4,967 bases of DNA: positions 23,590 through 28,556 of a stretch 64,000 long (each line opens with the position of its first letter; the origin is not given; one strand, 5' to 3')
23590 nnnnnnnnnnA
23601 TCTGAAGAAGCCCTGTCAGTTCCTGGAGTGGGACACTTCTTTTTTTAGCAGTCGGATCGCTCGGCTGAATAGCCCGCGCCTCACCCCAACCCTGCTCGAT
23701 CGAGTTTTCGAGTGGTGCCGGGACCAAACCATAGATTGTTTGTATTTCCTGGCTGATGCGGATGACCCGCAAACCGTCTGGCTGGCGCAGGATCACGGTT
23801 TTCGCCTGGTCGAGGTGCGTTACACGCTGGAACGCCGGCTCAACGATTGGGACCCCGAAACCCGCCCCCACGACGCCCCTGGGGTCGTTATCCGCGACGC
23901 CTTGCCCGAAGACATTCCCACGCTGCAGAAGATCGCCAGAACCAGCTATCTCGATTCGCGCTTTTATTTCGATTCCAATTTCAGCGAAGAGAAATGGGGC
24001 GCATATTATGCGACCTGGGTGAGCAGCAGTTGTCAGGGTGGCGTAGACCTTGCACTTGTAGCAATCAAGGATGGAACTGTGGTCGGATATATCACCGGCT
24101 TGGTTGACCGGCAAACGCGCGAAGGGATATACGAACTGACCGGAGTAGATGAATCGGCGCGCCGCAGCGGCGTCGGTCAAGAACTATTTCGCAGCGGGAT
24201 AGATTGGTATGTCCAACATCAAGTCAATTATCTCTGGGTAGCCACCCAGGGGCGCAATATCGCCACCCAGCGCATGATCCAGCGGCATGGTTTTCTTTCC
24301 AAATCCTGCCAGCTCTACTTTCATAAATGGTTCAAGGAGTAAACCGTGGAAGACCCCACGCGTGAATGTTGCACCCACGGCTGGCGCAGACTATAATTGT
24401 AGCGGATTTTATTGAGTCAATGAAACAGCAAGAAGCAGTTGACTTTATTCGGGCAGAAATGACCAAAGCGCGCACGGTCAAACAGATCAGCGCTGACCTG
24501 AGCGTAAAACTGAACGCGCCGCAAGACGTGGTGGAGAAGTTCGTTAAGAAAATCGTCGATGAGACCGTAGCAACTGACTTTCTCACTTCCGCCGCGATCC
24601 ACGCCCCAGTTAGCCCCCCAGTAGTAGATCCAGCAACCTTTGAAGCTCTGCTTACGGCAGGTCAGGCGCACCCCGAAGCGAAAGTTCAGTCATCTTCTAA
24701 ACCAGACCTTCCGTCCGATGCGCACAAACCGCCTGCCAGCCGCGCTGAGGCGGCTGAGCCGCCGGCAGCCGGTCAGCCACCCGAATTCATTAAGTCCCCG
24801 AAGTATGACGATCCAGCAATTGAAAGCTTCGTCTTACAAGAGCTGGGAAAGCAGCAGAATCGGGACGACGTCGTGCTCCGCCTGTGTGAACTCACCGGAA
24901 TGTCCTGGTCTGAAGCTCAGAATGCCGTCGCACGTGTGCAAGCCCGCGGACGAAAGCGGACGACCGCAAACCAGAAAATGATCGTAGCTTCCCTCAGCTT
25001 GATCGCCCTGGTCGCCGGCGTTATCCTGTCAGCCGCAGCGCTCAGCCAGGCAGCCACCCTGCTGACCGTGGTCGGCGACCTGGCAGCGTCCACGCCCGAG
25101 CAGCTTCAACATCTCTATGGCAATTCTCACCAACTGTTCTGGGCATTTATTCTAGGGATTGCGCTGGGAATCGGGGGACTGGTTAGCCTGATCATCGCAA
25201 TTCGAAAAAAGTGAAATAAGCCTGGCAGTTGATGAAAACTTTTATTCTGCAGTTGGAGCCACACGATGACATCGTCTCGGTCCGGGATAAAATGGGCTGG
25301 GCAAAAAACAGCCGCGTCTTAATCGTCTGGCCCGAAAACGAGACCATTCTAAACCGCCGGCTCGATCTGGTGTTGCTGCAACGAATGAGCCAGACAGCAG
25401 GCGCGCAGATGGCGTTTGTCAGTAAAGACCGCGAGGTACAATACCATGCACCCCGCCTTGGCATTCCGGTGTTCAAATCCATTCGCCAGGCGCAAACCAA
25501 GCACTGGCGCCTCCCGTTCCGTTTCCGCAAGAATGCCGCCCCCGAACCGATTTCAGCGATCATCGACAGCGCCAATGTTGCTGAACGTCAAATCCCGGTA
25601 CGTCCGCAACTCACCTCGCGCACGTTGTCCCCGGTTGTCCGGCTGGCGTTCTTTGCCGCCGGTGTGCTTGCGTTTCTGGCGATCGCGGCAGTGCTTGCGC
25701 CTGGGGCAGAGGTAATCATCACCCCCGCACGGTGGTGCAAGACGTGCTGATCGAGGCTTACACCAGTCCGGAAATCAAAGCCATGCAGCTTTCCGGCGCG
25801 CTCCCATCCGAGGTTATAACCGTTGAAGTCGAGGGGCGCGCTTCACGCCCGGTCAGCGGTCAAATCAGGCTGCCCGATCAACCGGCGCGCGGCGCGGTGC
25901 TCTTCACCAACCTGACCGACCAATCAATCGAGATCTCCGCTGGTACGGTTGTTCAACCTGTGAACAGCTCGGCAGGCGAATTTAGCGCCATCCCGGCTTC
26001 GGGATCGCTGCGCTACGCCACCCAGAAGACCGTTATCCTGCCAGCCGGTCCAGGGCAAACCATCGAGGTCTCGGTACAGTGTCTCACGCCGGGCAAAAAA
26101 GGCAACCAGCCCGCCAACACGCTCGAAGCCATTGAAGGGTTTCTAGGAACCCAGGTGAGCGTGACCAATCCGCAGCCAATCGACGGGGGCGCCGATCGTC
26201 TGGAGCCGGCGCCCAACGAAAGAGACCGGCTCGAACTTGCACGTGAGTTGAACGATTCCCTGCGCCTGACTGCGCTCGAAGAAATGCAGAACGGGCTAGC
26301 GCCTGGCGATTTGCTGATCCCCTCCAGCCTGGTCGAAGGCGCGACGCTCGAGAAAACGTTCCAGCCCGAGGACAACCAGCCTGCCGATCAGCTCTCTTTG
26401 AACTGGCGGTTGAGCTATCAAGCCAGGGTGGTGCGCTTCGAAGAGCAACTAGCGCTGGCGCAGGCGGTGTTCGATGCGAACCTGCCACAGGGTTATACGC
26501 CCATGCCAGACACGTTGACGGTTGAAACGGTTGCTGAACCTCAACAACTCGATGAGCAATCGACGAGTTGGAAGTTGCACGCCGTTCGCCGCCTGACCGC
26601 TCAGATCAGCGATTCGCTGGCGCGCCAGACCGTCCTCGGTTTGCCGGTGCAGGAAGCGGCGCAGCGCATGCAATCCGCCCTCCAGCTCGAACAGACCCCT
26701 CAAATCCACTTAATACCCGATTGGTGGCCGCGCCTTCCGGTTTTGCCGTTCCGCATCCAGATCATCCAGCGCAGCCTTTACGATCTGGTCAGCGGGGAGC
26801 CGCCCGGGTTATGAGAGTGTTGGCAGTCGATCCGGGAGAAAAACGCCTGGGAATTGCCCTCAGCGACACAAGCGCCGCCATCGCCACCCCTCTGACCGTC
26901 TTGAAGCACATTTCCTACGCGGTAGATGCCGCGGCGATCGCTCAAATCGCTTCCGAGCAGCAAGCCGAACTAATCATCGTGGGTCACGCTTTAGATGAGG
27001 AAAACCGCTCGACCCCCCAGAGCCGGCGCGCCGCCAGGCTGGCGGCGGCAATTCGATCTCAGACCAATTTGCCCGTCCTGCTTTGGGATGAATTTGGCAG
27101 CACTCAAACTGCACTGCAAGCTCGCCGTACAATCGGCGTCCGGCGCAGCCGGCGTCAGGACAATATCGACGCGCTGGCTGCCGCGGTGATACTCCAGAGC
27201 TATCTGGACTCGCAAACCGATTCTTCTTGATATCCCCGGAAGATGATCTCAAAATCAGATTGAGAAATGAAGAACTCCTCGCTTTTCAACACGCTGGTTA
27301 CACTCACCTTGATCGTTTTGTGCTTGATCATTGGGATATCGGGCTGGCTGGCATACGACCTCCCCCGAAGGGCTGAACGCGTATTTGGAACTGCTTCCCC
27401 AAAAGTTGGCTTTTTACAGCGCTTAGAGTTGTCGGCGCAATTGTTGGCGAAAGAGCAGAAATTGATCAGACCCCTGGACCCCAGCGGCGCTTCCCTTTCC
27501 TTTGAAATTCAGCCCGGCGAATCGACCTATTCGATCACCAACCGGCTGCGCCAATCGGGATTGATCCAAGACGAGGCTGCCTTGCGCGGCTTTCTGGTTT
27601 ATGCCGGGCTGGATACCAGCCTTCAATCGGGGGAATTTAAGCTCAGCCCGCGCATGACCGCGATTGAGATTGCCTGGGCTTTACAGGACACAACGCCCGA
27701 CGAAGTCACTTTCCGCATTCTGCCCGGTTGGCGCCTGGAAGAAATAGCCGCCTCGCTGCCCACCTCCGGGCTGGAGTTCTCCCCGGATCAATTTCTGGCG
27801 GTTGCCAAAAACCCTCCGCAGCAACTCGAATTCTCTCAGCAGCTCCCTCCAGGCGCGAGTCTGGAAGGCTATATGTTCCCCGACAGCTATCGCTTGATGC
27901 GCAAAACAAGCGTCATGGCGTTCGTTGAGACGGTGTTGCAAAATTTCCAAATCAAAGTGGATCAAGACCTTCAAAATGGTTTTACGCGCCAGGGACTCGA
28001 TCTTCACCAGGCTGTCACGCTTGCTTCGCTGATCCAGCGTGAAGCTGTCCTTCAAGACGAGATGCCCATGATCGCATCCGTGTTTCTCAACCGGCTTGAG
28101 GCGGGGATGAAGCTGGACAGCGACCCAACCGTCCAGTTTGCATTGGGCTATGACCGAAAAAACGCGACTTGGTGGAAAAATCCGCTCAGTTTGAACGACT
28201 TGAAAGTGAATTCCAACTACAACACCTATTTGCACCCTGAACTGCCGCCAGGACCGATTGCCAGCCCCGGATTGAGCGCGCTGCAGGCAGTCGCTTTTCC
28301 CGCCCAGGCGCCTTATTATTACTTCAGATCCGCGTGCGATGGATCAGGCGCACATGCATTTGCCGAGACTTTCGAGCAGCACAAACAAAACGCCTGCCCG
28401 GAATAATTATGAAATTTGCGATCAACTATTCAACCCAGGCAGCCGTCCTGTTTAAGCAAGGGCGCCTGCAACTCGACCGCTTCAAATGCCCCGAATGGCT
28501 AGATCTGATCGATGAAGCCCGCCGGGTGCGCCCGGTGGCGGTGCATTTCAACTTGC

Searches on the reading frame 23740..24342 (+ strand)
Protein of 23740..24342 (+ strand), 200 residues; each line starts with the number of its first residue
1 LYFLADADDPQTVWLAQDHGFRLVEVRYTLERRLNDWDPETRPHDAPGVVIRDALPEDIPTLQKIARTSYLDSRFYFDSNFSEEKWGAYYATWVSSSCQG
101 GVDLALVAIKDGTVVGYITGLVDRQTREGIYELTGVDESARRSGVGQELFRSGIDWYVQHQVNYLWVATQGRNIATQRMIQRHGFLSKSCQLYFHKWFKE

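Call 17: search_protein_families(library=pfam, proteins=[window:23740-24342:+], max_evalue=0.001)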
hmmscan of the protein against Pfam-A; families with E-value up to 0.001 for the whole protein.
window:23740-24342:+ (200 aa): 4 families
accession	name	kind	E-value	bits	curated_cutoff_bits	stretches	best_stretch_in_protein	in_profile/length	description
PF00583.31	Acetyltransf_1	-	1.2e-12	48.5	20.7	1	104-185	34-116/116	Acetyltransferase (GNAT) family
PF13302.13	Acetyltransf_3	-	9.8e-07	30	25.4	1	50-185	3-137/138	Acetyltransferase (GNAT) domain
PF13508.13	Acetyltransf_7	-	3.1e-06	27.9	27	1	106-185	6-82/84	Acetyltransferase (GNAT) domain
PF13480.13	Acetyltransf_6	-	3.7e-05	24.3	22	1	55-164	27-131/143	Acetyltransferase (GNAT) domain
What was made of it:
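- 23740..24342 (+): GNAT acetyltransferase (200 aa), WecD/RffC-like. Predicted to N-acetylate a dTDP-4-amino-4,6-dideoxyhexose. Pfam Acetyltransf_1 at 1.2e-12 (call 17).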

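Call 31: search_protein_families(library=ncbifam, proteins=[window:23740-24342:+], max_evalue=0.01)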
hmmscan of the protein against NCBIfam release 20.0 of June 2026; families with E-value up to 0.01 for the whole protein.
window:23740-24342:+ (200 aa): 8 families
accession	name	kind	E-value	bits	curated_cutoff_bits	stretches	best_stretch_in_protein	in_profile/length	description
NF008212.0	PRK10975.1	equivalog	2.6e-20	73.3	219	1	11-194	54-229/232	dTDP-4-amino-4,6-dideoxy-D-galactose acyltransferase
TIGR02382.1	wecD_rffC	equivalog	2.5e-16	59.8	195.1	1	16-186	16-181/191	dTDP-4-amino-4,6-dideoxy-D-galactose acyltransferase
TIGR01575.1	rimI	equivalog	2.7e-07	30.8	86.4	1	106-189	35-116/132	ribosomal protein S18-alanine N-acetyltransferase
NF002959.0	PRK03624.1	equivalog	0.00015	21.5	124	1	99-197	45-140/147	GNAT family acetyltransferase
NF000359.1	sat3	exception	0.00038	20.6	360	1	106-194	74-161/180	streptothricin N-acetyltransferase Sat3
NF040503.1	resist_ArsN1a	equivalog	0.00085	19.1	170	1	51-185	1-133/159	arsinothricin resistance N-acetyltransferase ArsN1 family A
TIGR03448.1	mycothiol_MshD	equivalog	0.002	17.5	163.1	1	110-189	206-289/294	mycothiol synthase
NF043067.1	AAC_6p_group_E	equivalog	0.0089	15.9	140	0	128-196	74-138/140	aminoglycoside 6'-N-acetyltransferase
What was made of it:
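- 23740..24342 (+): NCBIfam dTDP-4-amino-4,6-dideoxy-D-galactose acyltransferase at 2.6e-20, below cut-off (call 31).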

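Call 77: search_solved_structures(query=window:23740-24342:+, max_evalue=0.001)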
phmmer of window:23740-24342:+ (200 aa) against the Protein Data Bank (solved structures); distinct sequences matched with E-value up to 0.001: 1.
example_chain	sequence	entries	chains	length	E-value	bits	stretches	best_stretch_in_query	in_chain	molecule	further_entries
2fs5_A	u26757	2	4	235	3.6e-07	33.3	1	44-184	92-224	TDP-Fucosamine acetyltransferase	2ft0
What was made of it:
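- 23740..24342 (+): The only PDB hit is TDP-fucosamine acetyltransferase 2fs5 at 3.6e-7 (call 77).
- On Arn-like amino-sugar modification pathway: A WecD-like GNAT is present in the window (calls 31, 77).
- The GNAT is WecD-like (calls 31, 77).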

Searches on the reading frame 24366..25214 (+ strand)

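Call 17: search_protein_families(library=pfam, proteins=[window:24366-25214:+], max_evalue=0.001)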
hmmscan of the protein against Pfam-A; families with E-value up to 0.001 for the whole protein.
window:24366-25214:+ (282 aa): 0 families

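Call 31: search_protein_families(library=ncbifam, proteins=[window:24366-25214:+], max_evalue=0.01)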
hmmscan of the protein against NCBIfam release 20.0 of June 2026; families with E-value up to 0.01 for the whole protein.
window:24366-25214:+ (282 aa): 1 family
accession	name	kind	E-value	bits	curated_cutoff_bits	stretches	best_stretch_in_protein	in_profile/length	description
NF033871.1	deAMP_SidD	subfamily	0.0099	15.8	50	0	9-67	65-119/180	deAMPylase SidD family protein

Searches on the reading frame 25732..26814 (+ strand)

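Call 17: search_protein_families(library=pfam, proteins=[window:25732-26814:+], max_evalue=0.001)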
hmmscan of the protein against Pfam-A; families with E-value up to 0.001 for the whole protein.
window:25732-26814:+ (360 aa): 1 family
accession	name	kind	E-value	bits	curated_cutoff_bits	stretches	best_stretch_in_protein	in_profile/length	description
PF04865.19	Baseplate_J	-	6.8e-10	39.1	21.1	1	43-155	14-111/255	Baseplate J-like protein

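Call 31: search_protein_families(library=ncbifam, proteins=[window:25732-26814:+], max_evalue=0.01)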
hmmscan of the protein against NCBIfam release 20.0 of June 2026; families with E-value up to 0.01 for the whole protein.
window:25732-26814:+ (360 aa): 0 families

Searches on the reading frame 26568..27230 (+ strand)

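Call 17: search_protein_families(library=pfam, proteins=[window:26568-27230:+], max_evalue=0.001)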
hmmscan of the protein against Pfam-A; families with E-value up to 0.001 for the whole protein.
window:26568-27230:+ (220 aa): 1 family
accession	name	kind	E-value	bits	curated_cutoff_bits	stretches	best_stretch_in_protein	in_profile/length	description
PF03652.20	RuvX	-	7.2e-33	114.2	29.2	1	82-215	1-134/134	Holliday junction resolvase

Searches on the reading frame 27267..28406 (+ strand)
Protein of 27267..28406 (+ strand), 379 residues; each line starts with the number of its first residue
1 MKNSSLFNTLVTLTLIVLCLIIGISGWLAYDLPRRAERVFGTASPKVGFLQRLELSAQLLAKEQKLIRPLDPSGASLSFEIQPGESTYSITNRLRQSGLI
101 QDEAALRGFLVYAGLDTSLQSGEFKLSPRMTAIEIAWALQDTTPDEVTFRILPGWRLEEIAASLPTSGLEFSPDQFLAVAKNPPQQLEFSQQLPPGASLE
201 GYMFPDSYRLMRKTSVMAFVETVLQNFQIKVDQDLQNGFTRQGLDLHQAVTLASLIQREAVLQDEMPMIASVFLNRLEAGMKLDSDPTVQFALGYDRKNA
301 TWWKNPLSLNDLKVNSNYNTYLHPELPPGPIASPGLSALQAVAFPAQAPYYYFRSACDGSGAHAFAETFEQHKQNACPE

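Call 17: search_protein_families(library=pfam, proteins=[window:27267-28406:+], max_evalue=0.001)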
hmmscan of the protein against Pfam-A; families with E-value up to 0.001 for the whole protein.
window:27267-28406:+ (379 aa): 1 family
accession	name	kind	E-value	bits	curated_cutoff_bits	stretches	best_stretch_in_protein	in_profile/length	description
PF02618.21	YceG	-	2.9e-73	247.2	32.4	1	79-376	1-273/275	YceG-like family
